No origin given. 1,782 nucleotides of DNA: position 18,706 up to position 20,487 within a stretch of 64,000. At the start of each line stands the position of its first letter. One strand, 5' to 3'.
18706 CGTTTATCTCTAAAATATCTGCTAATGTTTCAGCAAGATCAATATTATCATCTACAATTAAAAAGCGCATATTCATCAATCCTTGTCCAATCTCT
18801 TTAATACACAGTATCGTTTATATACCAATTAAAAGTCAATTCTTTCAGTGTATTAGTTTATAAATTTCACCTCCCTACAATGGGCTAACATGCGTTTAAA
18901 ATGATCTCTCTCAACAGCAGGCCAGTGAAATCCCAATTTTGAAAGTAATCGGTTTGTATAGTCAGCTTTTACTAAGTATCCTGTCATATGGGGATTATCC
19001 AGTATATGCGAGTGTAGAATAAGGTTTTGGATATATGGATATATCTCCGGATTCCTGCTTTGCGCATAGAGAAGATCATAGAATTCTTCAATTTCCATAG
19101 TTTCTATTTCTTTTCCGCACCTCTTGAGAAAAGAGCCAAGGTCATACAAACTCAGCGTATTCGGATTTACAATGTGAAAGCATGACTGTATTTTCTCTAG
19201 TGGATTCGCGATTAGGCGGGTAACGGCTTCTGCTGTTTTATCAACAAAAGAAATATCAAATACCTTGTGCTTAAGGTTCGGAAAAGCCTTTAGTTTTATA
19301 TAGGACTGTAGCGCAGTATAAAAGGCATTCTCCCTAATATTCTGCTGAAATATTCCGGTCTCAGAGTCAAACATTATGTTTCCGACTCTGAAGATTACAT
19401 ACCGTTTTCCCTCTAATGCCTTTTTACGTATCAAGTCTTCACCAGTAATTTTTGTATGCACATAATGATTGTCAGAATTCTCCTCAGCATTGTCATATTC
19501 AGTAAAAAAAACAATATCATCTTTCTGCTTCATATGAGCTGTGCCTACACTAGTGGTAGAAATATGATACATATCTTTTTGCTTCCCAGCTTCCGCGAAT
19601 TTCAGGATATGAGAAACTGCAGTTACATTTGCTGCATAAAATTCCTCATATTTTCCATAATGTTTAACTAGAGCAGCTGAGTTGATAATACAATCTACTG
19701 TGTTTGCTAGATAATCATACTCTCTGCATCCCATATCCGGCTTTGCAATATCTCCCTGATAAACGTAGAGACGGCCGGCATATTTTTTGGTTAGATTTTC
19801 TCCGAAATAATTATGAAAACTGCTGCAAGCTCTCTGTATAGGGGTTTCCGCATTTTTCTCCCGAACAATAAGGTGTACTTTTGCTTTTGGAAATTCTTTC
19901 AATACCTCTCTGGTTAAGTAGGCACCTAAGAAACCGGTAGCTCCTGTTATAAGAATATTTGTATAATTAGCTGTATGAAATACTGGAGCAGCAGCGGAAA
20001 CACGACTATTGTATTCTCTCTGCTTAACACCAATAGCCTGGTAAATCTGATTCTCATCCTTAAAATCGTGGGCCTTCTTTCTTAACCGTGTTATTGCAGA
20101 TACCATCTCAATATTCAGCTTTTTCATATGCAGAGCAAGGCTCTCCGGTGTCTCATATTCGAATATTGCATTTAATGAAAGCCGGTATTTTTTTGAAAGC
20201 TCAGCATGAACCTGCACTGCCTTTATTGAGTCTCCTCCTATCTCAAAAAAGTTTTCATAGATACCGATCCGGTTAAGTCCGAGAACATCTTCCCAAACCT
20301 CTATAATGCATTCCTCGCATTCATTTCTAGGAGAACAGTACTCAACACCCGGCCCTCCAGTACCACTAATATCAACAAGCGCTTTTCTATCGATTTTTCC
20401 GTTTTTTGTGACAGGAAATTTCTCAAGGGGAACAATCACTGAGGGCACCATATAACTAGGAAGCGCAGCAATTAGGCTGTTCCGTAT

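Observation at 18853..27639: Dimodular NRPS with epimerase and terminal reductase (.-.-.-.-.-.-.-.): predicted D-Xaa-Yaa peptide aldehyde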

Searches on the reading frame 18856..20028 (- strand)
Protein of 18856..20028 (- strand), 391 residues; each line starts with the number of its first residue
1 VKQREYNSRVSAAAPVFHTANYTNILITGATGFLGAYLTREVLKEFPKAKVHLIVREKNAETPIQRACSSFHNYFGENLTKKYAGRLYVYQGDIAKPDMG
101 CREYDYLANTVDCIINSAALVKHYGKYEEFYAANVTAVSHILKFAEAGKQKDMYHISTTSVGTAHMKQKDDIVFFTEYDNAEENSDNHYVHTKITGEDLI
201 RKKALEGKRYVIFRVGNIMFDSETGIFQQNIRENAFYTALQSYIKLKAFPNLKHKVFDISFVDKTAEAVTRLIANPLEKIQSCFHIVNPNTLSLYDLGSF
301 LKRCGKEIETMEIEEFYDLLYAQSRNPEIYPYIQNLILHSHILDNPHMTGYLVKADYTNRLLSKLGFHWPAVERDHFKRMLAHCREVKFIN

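Call 29: search_solved_structures(query=window:18856-20028:-, max_evalue=0.00001, show_alignments=3)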
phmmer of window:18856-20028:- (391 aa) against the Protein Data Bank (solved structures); distinct sequences matched with E-value up to 0.00001: 11.
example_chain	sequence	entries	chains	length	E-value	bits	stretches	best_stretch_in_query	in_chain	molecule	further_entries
6vtj_A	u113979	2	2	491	2.6e-39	138.7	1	23-385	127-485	Non-ribosomal peptide synthetase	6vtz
4u7w_A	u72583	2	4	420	1.1e-25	93.8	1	19-328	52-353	MxaA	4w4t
4f6c_A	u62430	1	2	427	2.2e-25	92.8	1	23-324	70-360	AusA reductase domain protein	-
4f6l_B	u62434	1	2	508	3.2e-25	92.3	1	23-324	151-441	AusA reductase domain protein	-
8v1x_A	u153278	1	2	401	1.8e-22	83.2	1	19-316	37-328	Type I polyketide synthase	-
4dqv_A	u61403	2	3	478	1.4e-16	63.8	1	23-223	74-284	PROBABLE PEPTIDE SYNTHETASE NRP (PEPTIDE SYNTHASE) | Peptide synthetase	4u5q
5msc_A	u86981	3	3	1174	1.5e-16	63.8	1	16-306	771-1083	Carboxylic acid reductase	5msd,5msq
5mso_A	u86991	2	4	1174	1.6e-15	60.4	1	13-289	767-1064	Carboxylic acid reductase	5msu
5msp_A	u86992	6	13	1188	1.5e-14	57.2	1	10-290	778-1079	Thioester reductase domain-containing protein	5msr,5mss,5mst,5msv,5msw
9x29_A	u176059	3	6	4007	1.5e-07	34.1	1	23-320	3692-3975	PKS-NRPS hybrid synthetase psoA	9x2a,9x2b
9x2c_A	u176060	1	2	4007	3.3e-07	33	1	23-320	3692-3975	PKS-NRPS hybrid synthetase psoA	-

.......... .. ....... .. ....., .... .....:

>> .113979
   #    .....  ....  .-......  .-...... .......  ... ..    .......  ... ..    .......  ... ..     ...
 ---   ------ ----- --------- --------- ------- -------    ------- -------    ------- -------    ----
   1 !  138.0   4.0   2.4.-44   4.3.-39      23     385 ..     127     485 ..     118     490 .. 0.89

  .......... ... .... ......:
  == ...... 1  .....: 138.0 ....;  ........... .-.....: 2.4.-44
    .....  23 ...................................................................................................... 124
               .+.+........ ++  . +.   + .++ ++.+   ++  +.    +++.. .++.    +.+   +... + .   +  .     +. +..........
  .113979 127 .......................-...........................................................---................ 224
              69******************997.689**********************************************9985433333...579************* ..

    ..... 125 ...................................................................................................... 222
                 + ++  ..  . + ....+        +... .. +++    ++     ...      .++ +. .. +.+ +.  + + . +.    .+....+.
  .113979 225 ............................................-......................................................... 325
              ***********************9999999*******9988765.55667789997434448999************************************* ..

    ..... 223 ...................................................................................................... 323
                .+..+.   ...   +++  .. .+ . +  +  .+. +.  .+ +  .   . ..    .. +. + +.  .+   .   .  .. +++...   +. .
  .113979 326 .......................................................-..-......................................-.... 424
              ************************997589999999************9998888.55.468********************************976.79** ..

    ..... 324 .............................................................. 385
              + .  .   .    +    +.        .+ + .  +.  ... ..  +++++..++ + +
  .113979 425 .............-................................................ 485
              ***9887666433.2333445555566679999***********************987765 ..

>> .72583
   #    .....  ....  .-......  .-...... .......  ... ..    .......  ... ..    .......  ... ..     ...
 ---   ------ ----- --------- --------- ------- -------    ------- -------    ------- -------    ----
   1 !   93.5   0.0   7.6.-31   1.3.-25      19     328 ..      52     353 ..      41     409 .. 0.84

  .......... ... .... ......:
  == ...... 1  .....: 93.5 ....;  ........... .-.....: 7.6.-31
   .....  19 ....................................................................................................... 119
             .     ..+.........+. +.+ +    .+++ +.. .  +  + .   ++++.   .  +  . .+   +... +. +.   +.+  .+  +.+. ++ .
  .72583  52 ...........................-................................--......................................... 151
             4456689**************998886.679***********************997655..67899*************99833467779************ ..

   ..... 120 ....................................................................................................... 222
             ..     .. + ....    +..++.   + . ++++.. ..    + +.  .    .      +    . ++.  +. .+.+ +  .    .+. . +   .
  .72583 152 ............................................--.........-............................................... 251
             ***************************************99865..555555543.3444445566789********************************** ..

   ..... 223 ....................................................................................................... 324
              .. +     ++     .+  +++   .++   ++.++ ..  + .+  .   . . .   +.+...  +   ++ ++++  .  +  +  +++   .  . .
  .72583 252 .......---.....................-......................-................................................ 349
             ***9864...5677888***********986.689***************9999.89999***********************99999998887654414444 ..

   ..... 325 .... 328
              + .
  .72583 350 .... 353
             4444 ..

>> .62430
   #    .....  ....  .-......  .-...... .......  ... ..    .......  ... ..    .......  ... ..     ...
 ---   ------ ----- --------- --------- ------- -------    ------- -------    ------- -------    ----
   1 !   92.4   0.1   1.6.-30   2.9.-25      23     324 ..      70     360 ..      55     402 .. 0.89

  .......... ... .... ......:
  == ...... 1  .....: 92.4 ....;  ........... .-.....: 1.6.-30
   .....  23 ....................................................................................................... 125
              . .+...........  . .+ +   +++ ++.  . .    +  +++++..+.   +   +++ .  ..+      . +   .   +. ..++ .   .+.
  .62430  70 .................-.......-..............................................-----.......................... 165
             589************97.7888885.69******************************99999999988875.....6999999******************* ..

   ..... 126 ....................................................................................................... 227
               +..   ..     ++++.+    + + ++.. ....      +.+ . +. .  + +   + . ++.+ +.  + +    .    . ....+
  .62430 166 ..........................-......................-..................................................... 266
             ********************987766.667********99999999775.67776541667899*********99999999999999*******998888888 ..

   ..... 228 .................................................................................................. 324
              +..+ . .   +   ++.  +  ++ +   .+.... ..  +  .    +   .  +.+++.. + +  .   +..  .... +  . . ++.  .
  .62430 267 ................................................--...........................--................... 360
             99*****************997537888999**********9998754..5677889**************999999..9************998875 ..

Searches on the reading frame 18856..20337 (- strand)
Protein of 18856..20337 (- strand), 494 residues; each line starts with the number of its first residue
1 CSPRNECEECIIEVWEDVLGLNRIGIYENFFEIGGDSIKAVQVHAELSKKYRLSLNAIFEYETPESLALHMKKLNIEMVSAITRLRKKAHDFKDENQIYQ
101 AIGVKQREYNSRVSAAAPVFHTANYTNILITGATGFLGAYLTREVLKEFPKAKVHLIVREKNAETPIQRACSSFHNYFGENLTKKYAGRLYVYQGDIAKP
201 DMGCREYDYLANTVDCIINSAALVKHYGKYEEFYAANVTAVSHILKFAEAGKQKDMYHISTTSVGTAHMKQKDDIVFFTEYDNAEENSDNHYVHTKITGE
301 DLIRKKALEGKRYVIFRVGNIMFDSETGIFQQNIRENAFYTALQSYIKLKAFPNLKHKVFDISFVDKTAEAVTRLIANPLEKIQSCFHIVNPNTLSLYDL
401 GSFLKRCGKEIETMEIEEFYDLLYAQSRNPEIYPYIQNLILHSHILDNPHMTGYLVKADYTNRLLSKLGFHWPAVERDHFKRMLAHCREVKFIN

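Call 57: search_protein_representatives(protein=window:18856-20337:-)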
Query: 494 residues. Proteins with E-value up to 0.001 (for the whole library): 48986; up to 1e-10: 16513; up to 1e-30: 2121. The best 150 are listed.
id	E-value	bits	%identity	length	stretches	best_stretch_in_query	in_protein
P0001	0.0e+00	1144.3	94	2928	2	1-494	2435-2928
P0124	6.3e-141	487.0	46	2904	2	2-492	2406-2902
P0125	3.8e-128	444.8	41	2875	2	2-492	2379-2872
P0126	1.7e-115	403.1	39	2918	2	2-493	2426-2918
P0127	1.1e-112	393.9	36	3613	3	2-492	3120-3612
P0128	1.8e-111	389.8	37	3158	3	2-493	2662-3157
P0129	2.8e-111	389.2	35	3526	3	2-493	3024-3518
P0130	2.5e-109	382.8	37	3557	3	3-493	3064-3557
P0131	3.5e-107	375.7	34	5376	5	9-476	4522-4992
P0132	4.4e-106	372.0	37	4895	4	5-487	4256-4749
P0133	5.8e-106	371.7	36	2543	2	2-493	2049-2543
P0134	1.1e-105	370.7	34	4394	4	2-484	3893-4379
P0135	2.9e-104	366.1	37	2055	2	2-493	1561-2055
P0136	1.2e-103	364.0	37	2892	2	2-493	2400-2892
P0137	2.6e-103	362.9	34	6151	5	2-493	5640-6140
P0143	2.5e-100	353.1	36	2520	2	2-493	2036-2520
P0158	1.5e-95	337.4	37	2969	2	2-493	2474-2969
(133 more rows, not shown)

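Call 59: list_cluster_members(proteins=[P0124, P0125, P0126, P0136, P0158, P0143, P0119, P0070])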
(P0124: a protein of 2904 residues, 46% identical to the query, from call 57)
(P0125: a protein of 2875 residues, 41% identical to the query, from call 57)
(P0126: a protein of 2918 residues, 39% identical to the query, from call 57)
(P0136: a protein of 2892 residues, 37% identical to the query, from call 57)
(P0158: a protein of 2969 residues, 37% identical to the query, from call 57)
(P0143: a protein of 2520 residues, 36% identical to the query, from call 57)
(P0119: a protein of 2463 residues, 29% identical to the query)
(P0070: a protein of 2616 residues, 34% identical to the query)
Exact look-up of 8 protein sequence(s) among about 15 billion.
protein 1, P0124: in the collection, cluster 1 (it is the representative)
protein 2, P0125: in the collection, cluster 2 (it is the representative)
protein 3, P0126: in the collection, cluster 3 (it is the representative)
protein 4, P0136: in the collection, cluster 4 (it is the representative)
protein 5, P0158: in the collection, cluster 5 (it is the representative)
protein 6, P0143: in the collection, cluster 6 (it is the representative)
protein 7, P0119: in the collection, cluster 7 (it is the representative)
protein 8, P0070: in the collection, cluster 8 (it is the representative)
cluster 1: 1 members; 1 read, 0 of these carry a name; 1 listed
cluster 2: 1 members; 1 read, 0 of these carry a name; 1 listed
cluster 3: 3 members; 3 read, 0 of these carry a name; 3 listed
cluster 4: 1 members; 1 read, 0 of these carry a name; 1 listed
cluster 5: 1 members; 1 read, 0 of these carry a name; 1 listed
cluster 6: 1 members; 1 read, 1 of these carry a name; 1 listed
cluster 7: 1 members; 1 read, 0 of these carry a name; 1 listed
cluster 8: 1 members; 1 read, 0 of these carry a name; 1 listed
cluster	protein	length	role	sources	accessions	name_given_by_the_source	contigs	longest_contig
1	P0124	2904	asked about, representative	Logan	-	-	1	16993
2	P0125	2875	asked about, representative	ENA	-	-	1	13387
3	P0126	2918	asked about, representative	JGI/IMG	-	-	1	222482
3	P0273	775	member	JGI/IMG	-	-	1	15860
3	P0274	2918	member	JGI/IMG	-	-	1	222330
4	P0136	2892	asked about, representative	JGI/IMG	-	-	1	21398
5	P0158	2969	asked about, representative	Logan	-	-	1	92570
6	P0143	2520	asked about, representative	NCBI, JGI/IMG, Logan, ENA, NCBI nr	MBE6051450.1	MAG: amino acid adenylation domain-containing protein [Clostridium sp.] | amino acid adenylation domain-containing protein [Clostridium sp.]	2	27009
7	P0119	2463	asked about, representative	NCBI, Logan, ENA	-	-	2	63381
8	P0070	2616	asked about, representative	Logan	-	-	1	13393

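Call 61: find_encoding_contigs(protein=P0126, flank=10000, max_places=2)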
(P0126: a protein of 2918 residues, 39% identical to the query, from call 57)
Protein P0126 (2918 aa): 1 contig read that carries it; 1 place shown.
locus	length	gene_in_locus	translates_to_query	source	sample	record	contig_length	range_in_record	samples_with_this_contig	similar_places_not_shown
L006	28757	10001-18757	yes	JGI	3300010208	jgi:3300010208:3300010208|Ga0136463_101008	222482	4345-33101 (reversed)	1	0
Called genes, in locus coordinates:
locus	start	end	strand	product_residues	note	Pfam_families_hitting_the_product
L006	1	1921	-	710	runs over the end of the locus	PF02743:dCache_1, PF00015:MCPsignal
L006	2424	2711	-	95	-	-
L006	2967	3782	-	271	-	PF00376:MerR, PF13411:MerR_1, PF09278:MerR-DNA-bind, PF06445:GyrI-like (faint)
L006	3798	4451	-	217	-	PF06445:GyrI-like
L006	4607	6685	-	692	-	PF00072:Response_reg, PF13185:GAF_2 (faint), PF00512:HisKA, PF02518:HATPase_c, PF00072:Response_reg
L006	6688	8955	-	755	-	PF02743:dCache_1, PF00512:HisKA, PF02518:HATPase_c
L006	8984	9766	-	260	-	PF00497:SBP_bac_3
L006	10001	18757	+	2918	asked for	PF00668:Condensation, PF00501:AMP-binding, PF13193:AMP-binding_C, PF00550:PP-binding, PF00668:Condensation, PF00501:AMP-binding, PF00550:PP-binding, PF07993:NAD_binding_4, +2 more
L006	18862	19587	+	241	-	PF00072:Response_reg, PF21332:AmiR_N (faint), PF00072:Response_reg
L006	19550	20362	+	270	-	PF22624:AASDHPPT_N, PF01648:ACPS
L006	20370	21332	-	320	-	PF08902:DUF1848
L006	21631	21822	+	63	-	-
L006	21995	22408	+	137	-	PF01814:Hemerythrin (weak)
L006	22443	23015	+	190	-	PF01965:DJ-1_PfpI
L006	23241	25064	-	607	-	PF17132:Glyco_hydro_106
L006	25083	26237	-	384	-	PF01053:Cys_Met_Meta_PP, PF00155:Aminotran_1_2, PF01212:Beta_elim_lyase (weak), PF00266:Aminotran_5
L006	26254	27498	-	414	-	PF01120:Alpha_L_fucos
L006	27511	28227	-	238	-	PF00392:GntR, PF07729:FCD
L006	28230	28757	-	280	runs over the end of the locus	PF00528:BPD_transp_1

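Call 62: find_encoding_contigs(protein=P0124, flank=10000, max_places=2)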
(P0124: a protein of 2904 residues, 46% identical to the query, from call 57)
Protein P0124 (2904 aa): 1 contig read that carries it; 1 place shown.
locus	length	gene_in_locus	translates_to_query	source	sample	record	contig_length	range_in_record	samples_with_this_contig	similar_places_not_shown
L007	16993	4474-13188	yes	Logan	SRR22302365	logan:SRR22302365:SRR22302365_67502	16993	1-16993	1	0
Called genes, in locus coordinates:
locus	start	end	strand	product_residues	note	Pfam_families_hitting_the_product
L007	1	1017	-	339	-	?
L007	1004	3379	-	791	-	PF02743:dCache_1, PF08448:PAS_4 (faint), PF00512:HisKA, PF02518:HATPase_c, PF14501:HATPase_c_5 (weak)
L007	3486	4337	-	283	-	PF00497:SBP_bac_3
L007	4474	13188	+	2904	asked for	PF00668:Condensation, PF00501:AMP-binding, PF13193:AMP-binding_C, PF00550:PP-binding, PF00668:Condensation, PF00501:AMP-binding, PF00550:PP-binding, PF01370:Epimerase, +2 more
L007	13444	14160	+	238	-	PF00072:Response_reg, PF21332:AmiR_N (faint), PF23198:PDE8A_N (faint), PF00072:Response_reg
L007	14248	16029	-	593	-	PF00111:Fer2 (weak), PF13510:Fer2_4, PF10588:NADH-G_4Fe-4S_3, PF12838:Fer4_7, PF13187:Fer4_9, PF22117:Fer4_Nqo3, PF02906:Fe_hyd_lg_C, PF02256:Fe_hyd_SSU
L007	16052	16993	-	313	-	?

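Call 63: find_encoding_contigs(protein=P0125, flank=10000, max_places=2)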
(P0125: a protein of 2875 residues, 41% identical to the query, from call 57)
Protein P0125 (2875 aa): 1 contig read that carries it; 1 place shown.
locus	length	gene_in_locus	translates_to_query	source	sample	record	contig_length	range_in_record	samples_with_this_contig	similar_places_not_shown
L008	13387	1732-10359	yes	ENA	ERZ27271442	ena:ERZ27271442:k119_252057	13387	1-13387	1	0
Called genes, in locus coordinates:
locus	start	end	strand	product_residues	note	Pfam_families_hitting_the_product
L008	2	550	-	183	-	?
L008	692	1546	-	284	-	PF00497:SBP_bac_3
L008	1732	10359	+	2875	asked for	PF00668:Condensation, PF00501:AMP-binding, PF13193:AMP-binding_C, PF00550:PP-binding, PF00668:Condensation, PF00501:AMP-binding, PF13193:AMP-binding_C, PF00550:PP-binding, +5 more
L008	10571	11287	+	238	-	PF00072:Response_reg, PF23198:PDE8A_N (faint), PF00072:Response_reg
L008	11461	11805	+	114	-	-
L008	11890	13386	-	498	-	?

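Call 64: find_encoding_contigs(protein=P0136, flank=10000, max_places=2)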
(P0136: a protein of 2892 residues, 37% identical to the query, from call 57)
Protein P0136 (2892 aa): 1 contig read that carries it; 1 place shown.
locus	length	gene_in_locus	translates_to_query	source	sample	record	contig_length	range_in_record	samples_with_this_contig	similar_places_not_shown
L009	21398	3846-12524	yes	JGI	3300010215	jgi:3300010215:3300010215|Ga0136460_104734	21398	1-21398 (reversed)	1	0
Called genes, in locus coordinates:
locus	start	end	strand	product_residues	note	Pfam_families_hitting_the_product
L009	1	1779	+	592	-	?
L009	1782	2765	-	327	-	PF02518:HATPase_c, PF13581:HATPase_c_2 (weak)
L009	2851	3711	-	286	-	PF00497:SBP_bac_3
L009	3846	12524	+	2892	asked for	PF00668:Condensation, PF00501:AMP-binding, PF00550:PP-binding, PF00668:Condensation, PF00501:AMP-binding, PF00550:PP-binding, PF01370:Epimerase, PF07993:NAD_binding_4, +1 more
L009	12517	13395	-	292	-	-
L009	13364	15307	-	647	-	PF02743:dCache_1, PF00672:HAMP, PF07228:SpoIIE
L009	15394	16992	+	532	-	PF00512:HisKA, PF02518:HATPase_c, PF00072:Response_reg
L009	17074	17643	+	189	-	-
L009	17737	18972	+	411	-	PF03486:HI0933_like, PF13450:NAD_binding_8 (faint), PF22780:HI0933_like_1st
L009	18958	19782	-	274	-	PF00165:HTH_AraC, PF12833:HTH_18, PF00165:HTH_AraC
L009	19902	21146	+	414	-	PF00109:ketoacyl-synt, PF02801:Ketoacyl-synt_C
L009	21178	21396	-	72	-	?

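Call 65: find_encoding_contigs(protein=P0158, flank=10000, max_places=2)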
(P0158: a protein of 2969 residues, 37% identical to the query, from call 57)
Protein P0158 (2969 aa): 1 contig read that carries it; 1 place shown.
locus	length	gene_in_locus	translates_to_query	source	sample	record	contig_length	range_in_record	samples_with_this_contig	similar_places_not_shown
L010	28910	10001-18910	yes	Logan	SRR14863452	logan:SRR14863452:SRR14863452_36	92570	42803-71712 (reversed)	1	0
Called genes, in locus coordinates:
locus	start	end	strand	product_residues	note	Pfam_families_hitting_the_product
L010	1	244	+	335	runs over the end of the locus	PF01368:DHH, PF02272:DHHA1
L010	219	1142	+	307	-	PF01509:TruB_N, PF16198:TruB_C_2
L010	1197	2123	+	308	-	PF06574:FAD_syn, PF01687:Flavokinase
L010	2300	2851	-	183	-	PF00149:Metallophos, PF12850:Metallophos_2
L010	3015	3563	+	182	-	-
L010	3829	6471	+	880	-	PF01326:PPDK_N, PF00391:PEP-utilizers, PF02896:PEP-utilizers_C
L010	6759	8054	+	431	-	PF12897:Asp_aminotransf, PF00155:Aminotran_1_2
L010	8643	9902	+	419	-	-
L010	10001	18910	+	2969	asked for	PF00668:Condensation, PF00501:AMP-binding, PF00550:PP-binding, PF00668:Condensation, PF00501:AMP-binding, PF13193:AMP-binding_C, PF00550:PP-binding, PF01370:Epimerase, +2 more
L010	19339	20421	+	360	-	PF10122:Zn_ribbon_Com (weak), PF01497:Peripla_BP_2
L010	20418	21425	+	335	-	PF01032:FecCD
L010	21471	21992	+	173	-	PF12641:Flavodoxin_3, PF12724:Flavodoxin_5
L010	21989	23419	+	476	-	PF04055:Radical_SAM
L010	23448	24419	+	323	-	PF01497:Peripla_BP_2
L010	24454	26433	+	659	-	PF07715:Plug, PF00593:TonB_dep_Rec_b-barrel, PF14905:OMP_b-brl_3 (weak)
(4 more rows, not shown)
